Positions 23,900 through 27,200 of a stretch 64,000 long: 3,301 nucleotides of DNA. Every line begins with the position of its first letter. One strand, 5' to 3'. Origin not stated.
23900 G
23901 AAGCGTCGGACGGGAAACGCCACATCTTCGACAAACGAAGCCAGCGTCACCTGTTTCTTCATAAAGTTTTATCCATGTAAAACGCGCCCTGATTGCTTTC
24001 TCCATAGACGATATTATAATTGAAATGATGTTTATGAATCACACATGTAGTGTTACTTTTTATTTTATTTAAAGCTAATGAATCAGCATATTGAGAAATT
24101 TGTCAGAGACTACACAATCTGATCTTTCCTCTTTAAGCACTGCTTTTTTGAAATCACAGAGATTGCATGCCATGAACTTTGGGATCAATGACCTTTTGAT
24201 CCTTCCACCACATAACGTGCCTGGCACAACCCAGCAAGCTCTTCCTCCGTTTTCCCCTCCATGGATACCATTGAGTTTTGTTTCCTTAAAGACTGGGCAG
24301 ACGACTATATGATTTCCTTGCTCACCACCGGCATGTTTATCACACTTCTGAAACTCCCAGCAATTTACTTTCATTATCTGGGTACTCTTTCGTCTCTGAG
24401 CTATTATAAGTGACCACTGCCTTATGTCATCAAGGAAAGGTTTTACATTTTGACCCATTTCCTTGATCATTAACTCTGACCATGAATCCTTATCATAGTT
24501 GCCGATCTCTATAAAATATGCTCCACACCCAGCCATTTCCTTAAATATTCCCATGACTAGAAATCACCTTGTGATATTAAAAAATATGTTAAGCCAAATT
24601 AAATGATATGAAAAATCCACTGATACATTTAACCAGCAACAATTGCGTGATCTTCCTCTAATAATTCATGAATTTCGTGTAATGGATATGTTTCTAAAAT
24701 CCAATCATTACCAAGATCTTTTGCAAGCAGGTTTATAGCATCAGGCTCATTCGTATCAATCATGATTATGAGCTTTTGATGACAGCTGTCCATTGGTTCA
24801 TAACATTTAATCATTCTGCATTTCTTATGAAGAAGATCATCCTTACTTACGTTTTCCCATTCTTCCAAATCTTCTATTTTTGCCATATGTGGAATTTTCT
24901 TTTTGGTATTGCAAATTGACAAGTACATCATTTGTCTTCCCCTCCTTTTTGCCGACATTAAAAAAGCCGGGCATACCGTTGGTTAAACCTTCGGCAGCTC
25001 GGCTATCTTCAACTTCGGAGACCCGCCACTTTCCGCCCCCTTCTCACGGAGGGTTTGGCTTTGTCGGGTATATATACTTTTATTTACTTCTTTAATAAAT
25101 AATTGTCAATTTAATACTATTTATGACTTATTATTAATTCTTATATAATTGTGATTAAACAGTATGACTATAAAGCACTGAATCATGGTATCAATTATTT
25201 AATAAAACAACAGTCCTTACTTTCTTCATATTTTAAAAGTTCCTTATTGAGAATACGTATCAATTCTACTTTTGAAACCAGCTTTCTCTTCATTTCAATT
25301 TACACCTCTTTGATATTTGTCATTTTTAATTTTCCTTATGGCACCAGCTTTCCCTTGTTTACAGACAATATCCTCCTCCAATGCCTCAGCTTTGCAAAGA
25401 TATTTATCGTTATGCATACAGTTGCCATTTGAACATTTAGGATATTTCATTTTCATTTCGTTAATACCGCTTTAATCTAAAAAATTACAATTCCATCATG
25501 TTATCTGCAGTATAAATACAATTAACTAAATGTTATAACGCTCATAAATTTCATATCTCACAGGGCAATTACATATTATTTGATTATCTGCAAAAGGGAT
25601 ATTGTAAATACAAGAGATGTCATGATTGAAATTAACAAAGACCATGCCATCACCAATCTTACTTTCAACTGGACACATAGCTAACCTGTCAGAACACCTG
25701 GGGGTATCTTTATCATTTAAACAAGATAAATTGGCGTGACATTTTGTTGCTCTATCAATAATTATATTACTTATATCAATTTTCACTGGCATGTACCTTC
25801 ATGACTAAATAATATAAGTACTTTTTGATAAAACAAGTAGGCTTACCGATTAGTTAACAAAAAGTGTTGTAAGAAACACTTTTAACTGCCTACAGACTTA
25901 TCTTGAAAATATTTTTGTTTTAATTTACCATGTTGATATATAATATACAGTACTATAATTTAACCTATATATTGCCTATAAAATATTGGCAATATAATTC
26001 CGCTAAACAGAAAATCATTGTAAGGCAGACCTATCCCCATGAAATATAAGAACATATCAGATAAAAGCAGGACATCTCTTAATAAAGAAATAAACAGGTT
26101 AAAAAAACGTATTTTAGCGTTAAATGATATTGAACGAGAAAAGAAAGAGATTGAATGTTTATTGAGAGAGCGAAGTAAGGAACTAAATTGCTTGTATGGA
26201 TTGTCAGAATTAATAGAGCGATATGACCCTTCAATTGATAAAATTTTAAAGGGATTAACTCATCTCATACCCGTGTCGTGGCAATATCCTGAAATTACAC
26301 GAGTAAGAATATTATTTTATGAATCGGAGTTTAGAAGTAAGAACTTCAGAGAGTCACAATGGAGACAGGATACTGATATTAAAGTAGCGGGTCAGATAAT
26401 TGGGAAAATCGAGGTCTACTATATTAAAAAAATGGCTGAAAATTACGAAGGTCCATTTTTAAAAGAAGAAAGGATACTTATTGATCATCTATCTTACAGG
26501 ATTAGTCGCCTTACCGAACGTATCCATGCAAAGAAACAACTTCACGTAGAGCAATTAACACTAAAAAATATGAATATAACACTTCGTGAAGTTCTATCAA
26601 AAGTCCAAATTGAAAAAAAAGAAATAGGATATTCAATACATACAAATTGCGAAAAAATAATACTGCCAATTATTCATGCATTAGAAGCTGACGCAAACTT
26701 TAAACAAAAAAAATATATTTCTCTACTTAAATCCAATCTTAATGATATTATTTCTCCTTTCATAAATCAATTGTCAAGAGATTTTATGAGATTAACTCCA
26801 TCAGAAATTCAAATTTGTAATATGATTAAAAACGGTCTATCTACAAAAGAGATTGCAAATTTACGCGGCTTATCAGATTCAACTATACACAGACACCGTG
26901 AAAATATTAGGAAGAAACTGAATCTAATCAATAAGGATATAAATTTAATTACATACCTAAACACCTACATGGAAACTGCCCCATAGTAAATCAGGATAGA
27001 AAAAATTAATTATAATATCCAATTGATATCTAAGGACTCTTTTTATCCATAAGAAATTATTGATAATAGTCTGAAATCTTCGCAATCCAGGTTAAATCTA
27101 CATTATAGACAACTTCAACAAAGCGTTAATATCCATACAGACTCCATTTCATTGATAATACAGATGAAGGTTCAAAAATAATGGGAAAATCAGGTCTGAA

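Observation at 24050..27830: AT-rich islet with a LuxR-type regulator divergent from an operon of four small Cys-rich genes: the best candidate for an uncharacterised module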

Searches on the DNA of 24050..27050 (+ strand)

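Call 108: search_dna_similar(query=window:24050-27050:+, collection=phages, mode=distant, max_rows=5)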
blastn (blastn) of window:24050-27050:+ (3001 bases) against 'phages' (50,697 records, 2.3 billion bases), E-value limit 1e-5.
No match.
